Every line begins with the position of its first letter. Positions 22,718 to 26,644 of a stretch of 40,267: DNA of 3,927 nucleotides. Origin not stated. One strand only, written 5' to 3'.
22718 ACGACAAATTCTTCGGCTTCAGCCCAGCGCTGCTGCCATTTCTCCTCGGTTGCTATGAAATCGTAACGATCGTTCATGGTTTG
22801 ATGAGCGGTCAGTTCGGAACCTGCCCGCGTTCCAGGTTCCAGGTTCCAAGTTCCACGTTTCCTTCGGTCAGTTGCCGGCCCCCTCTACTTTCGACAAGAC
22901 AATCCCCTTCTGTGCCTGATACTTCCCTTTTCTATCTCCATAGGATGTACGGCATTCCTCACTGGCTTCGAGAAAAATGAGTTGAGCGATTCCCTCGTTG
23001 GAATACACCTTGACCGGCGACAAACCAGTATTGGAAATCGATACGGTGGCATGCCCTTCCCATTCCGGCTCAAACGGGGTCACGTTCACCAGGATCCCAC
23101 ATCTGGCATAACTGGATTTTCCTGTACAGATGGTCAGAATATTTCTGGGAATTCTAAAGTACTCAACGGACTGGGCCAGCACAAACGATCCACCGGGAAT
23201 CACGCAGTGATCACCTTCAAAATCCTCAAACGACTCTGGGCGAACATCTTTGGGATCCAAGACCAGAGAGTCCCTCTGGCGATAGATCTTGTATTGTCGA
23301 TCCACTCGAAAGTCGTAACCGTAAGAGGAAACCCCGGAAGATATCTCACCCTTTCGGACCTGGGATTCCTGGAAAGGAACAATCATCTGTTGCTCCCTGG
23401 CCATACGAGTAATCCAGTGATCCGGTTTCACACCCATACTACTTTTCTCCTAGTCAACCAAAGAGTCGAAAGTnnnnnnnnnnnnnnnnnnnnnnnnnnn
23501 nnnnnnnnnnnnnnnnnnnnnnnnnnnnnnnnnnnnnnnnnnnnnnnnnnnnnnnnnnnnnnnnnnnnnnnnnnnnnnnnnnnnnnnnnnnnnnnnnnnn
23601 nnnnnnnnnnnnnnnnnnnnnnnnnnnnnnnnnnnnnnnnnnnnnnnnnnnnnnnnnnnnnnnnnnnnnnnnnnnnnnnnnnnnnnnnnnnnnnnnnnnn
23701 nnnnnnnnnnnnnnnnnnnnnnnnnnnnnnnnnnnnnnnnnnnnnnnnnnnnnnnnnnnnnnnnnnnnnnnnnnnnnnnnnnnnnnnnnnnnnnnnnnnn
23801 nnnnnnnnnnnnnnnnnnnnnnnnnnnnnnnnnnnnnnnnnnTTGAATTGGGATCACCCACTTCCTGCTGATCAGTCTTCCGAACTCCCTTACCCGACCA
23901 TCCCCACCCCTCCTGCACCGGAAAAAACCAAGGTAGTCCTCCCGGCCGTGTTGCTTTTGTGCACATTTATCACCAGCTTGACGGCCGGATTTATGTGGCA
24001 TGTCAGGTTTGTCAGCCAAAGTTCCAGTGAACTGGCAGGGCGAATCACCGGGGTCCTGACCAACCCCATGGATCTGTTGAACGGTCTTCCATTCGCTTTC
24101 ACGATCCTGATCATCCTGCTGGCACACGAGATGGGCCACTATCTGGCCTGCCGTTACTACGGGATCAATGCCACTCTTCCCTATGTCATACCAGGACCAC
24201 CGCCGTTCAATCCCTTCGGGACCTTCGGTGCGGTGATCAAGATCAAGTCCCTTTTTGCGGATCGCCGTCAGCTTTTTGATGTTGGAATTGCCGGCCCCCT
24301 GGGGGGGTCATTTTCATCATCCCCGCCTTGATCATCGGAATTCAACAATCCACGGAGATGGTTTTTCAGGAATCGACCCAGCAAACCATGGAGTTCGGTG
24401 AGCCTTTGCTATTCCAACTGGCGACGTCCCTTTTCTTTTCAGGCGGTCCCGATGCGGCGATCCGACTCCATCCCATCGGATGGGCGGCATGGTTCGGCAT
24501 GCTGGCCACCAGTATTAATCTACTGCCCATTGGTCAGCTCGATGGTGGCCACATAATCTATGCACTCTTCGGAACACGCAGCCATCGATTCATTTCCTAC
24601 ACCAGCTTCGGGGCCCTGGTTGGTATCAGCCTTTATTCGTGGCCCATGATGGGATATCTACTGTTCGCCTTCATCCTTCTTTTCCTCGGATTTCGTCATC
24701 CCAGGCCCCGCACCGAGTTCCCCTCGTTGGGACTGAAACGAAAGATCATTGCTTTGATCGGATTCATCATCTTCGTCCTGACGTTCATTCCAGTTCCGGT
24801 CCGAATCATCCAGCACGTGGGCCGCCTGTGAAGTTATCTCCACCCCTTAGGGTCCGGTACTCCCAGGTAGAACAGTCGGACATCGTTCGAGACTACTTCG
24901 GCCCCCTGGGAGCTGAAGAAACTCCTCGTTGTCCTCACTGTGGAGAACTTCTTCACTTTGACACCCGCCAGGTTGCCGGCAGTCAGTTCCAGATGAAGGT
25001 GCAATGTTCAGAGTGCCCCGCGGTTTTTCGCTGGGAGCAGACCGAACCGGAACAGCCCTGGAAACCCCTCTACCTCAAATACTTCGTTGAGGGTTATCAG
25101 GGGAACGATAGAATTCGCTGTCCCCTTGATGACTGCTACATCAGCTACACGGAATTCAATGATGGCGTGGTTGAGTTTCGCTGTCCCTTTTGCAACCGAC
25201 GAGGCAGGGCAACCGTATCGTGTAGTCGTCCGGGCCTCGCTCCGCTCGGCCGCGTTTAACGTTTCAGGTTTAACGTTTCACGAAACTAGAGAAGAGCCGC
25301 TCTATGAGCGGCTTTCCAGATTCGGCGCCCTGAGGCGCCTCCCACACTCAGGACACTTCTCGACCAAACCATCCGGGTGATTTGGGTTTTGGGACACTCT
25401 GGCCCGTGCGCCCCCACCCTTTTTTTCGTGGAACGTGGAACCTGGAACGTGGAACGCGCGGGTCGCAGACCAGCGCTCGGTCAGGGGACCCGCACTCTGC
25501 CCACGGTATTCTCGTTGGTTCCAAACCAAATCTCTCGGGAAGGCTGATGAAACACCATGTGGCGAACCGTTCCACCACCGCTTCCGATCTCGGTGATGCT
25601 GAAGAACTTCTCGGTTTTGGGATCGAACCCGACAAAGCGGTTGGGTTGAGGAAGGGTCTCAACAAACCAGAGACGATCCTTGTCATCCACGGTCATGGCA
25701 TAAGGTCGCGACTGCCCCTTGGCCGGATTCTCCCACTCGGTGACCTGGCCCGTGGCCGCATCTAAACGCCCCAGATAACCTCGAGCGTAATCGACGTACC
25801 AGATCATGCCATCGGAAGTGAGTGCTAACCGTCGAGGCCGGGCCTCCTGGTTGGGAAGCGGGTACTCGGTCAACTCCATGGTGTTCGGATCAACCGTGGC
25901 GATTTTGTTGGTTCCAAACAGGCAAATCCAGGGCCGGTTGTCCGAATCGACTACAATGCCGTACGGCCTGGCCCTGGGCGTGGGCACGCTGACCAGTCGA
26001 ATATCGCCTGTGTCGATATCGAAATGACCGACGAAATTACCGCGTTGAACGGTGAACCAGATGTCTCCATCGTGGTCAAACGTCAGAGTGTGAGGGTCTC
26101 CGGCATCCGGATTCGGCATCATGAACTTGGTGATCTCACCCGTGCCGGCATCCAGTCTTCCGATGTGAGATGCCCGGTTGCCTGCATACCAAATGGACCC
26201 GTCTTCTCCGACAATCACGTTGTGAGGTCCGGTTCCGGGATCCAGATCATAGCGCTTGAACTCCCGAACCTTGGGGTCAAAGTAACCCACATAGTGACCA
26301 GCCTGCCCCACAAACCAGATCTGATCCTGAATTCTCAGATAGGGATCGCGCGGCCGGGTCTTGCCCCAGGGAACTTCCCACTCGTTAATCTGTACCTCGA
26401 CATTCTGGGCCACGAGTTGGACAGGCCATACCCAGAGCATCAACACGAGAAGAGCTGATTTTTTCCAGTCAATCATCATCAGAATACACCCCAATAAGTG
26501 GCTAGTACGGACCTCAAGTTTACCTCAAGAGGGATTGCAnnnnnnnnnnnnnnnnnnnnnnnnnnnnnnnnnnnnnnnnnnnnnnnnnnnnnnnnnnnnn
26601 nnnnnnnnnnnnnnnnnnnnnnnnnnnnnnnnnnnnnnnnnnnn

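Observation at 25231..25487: Modular intergenic element built from inverted tandem-heptamer arrays: archetype of a six-copy family in 40 kb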

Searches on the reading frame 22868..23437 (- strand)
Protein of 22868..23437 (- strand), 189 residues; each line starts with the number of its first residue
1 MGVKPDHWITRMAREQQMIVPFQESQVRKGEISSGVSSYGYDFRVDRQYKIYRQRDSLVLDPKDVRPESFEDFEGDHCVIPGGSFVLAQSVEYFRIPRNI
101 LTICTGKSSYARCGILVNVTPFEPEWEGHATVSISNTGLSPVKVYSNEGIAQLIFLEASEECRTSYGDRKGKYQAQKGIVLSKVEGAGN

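Call 13: search_protein_families(library=pfam, proteins=[window:22868-23437:-])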
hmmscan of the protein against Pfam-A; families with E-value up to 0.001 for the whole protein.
window:22868-23437:- (189 aa): 2 families
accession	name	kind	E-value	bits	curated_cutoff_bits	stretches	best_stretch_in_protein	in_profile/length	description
PF22769.1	DCD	-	2.2e-32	112.7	27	1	5-156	3-151/153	dCTP deaminase-like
PF00692.24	dUTPase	-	1.3e-05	25.4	22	1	93-160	39-106/129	dUTPase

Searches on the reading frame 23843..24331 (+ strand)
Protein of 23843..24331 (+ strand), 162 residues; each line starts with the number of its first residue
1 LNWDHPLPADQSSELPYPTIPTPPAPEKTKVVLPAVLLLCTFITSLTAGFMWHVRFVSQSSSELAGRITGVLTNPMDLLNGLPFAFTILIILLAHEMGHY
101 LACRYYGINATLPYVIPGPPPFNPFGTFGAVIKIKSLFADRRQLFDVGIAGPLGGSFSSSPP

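Call 84: search_protein_families(library=pfam, proteins=[window:23843-24331:+], max_evalue=0.0001)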
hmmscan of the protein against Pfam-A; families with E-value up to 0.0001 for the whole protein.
window:23843-24331:+ (162 aa): 1 family
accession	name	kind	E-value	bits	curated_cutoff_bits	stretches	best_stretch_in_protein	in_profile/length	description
PF02163.28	Peptidase_M50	-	1.2e-08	35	27.2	1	84-153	2-87/221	Peptidase family M50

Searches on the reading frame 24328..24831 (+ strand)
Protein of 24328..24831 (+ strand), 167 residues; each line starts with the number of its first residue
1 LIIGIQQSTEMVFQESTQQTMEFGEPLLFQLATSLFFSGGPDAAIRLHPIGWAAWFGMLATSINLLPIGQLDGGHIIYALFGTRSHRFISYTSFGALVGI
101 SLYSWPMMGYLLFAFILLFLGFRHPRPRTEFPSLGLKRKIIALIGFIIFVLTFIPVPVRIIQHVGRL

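Call 74: search_protein_families(library=pfam, proteins=[window:24328-24831:+], max_evalue=0.01)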
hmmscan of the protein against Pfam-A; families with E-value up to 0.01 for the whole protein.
window:24328-24831:+ (167 aa): 1 family
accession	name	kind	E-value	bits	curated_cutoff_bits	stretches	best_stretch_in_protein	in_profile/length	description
PF02163.28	Peptidase_M50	-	3.1e-09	36.9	27.2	1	47-91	160-204/221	Peptidase family M50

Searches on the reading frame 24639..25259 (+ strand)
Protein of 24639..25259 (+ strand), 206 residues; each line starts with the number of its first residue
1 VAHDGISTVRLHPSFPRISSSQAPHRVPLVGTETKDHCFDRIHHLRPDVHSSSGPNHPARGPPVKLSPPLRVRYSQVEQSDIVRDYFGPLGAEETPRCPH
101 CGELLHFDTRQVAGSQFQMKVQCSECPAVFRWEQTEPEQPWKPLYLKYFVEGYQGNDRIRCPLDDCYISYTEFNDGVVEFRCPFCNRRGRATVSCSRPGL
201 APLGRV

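Call 13: search_protein_families(library=pfam, proteins=[window:24639-25259:+])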
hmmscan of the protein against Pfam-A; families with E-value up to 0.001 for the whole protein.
window:24639-25259:+ (206 aa): 2 families
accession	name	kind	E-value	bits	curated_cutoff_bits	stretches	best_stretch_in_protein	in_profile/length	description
PF12760.12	Zn_ribbon_IS1595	-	0.00044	20.6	25.4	0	95-126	18-43/46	Transposase zinc-ribbon domain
PF13717.11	Zn_ribbon_4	-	0.00093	19.5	30.3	1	97-131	4-36/36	zinc-ribbon domain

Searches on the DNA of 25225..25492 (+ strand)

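Call 81: search_dna_similar(query=window:25225-25492:+, collection=plasmids, mode=distant, max_rows=10)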
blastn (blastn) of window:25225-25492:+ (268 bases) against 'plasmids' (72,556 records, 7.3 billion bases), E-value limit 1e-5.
No match.

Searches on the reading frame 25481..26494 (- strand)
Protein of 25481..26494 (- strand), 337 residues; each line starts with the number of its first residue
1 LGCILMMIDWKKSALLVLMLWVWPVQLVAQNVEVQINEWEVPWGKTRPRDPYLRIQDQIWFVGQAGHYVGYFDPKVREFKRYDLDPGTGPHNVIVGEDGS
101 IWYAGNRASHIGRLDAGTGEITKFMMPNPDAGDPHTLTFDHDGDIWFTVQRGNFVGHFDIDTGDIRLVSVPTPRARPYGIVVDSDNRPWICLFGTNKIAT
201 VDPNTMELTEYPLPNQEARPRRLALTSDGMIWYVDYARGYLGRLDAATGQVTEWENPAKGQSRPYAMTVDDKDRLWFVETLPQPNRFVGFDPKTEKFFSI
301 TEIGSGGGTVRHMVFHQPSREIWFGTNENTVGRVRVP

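Call 13: search_protein_families(library=pfam, proteins=[window:25481-26494:-])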
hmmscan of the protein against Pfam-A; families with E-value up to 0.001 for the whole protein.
window:25481-26494:- (337 aa): 4 families
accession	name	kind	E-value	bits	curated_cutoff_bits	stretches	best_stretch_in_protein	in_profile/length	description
PF24684.1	Vgb_lyase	-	2e-42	145.4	50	1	39-333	6-289/290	Virginiamycin B lyase family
PF08450.18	SGL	-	2.3e-10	40.9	26.3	0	176-216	185-225/246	SMP-30/Gluconolactonase/LRE-like region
PF07494.17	Reg_prop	-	2.9e-05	24.2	20.4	0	135-148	8-21/24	Two component regulator propeller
PF21959.2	DUF6923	-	7.4e-05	23.1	27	0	196-258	109-171/234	Repeat of unknown function (DUF6923)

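Call 68: find_homologous_proteins(query=window:25481-26494:-, max_evalue=1e-30)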
Query window:25481-26494:- (337 aa): 7297 proteins with E <= 1e-30 among 8000 candidates; the best 120 are listed.
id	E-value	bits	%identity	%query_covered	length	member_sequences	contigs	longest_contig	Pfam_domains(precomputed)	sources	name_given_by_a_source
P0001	1.8e-206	703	88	99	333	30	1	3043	PF24684.2,PF08450.19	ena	-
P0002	2.4e-187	640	83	99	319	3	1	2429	PF24684.2,PF08450.19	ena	-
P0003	1.6e-182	624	78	97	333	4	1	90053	PF24684.2,PF08450.19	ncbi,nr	ncbi:MAG: lyase [Acidobacteriota bacterium]|nr:lyase [Acidobacteriota bacterium]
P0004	1.2e-172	592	75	98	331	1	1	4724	PF24684.2,PF08450.19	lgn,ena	-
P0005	7.8e-145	500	64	95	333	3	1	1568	PF07494.18,PF21959.3,PF24684.2,PF08450.19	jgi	-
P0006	6.6e-144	497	64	97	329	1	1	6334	PF24684.2,PF08450.19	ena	-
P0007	1.6e-143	496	64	97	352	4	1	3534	PF24684.2,PF08450.19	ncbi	-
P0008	2.5e-143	495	67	93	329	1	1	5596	PF07494.18,PF21959.3,PF24684.2,PF08450.19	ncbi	-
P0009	1.3e-142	493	69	90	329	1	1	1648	PF24684.2,PF08450.19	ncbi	-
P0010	1.4e-142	493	66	92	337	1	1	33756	PF07494.18,PF24684.2,PF08450.19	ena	-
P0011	3.7e-142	492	63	97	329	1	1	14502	PF24684.2,PF08450.19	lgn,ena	-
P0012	4.0e-142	491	66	91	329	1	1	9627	PF24684.2,PF08450.19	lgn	-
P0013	7.4e-142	491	66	93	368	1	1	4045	PF21959.3,PF24684.2,PF08450.19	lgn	-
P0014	9.1e-142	490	63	97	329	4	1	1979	PF07494.18,PF21959.3,PF24684.2,PF08450.19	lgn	-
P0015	9.9e-142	490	65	90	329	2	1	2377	PF07494.18,PF24684.2,PF08450.19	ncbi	-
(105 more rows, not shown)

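Call 69: find_encoding_contigs(protein=P0001, flank=3000, max_places=2)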
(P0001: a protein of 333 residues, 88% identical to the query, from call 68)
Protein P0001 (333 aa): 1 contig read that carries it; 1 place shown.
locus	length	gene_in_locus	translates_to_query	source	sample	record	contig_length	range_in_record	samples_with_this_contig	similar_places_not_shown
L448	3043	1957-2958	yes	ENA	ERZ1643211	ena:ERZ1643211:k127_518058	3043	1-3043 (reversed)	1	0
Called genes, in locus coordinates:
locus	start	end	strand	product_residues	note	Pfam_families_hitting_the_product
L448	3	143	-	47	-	?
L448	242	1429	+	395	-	PF00144:Beta-lactamase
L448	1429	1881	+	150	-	-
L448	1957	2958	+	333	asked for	PF24684:Vgb_lyase, PF08450:SGL (faint)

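Call 70: find_encoding_contigs(protein=P0002, flank=3000, max_places=2)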
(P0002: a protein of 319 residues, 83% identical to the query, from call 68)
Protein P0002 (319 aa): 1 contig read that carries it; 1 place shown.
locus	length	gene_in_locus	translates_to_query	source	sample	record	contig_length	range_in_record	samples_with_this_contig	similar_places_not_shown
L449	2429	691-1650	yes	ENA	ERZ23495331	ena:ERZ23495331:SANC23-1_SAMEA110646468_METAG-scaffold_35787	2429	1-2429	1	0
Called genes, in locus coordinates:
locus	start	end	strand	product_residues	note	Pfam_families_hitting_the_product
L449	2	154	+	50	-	?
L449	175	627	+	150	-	-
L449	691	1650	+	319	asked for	PF24684:Vgb_lyase, PF08450:SGL (faint)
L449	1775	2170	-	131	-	-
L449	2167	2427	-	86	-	?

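Call 71: find_encoding_contigs(protein=P0003, flank=10000, max_places=2)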
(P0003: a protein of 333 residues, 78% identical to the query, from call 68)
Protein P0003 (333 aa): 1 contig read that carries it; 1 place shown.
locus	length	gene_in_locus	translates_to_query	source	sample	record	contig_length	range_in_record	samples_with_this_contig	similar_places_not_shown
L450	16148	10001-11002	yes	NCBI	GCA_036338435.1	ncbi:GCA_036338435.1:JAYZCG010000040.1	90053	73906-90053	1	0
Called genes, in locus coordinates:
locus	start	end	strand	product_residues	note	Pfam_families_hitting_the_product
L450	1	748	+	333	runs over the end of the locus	PF03308:MeaB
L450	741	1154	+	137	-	PF00903:Glyoxalase, PF13669:Glyoxalase_4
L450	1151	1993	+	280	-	PF00753:Lactamase_B, PF23023:Anti-Pycsar_Apyc1 (faint), PF13483:Lactamase_B_3 (weak), PF12706:Lactamase_B_2 (weak)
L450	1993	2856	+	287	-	PF01048:PNP_UDP_1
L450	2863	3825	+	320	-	PF00294:PfkB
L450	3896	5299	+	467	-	PF25063:ARM_TT21_C, PF14559:TPR_19 (weak), PF23914:TPR_CcmH_CycH (weak), PF13414:TPR_11 (weak), PF13432:TPR_16, PF23914:TPR_CcmH_CycH, PF13414:TPR_11, PF13432:TPR_16, +22 more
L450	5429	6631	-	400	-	PF07075:NamZ_N, PF20732:NamZ_C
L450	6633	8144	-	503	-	PF02074:Peptidase_M32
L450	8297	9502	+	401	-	PF00144:Beta-lactamase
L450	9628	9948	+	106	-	-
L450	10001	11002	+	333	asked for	PF24684:Vgb_lyase, PF08450:SGL (faint)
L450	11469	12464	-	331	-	PF02163:Peptidase_M50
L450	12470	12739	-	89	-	PF00216:Bac_DNA_binding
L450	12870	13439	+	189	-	PF22769:DCD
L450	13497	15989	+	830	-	PF00133:tRNA-synt_1, PF01921:tRNA-synt_1f (faint), PF01406:tRNA-synt_1e (faint), PF09334:tRNA-synt_1g, PF13603:tRNA-synt_1_2, PF00133:tRNA-synt_1, PF09334:tRNA-synt_1g, PF08264:Anticodon_1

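Call 72: find_encoding_contigs(protein=P0004, flank=3000, max_places=2)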
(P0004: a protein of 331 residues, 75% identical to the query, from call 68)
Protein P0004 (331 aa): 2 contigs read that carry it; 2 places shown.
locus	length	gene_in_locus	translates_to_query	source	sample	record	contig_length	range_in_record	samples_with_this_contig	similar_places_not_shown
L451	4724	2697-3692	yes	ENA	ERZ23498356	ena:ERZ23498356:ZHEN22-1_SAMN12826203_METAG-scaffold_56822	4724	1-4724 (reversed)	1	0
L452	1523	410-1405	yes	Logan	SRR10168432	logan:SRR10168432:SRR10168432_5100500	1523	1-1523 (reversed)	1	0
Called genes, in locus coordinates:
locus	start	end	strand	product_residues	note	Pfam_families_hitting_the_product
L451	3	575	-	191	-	?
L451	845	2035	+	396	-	PF00144:Beta-lactamase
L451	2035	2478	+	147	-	-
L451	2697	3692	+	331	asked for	PF24684:Vgb_lyase, PF08450:SGL (faint)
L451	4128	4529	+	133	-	PF07681:DoxX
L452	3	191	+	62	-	?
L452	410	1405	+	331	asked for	PF24684:Vgb_lyase, PF08450:SGL (faint)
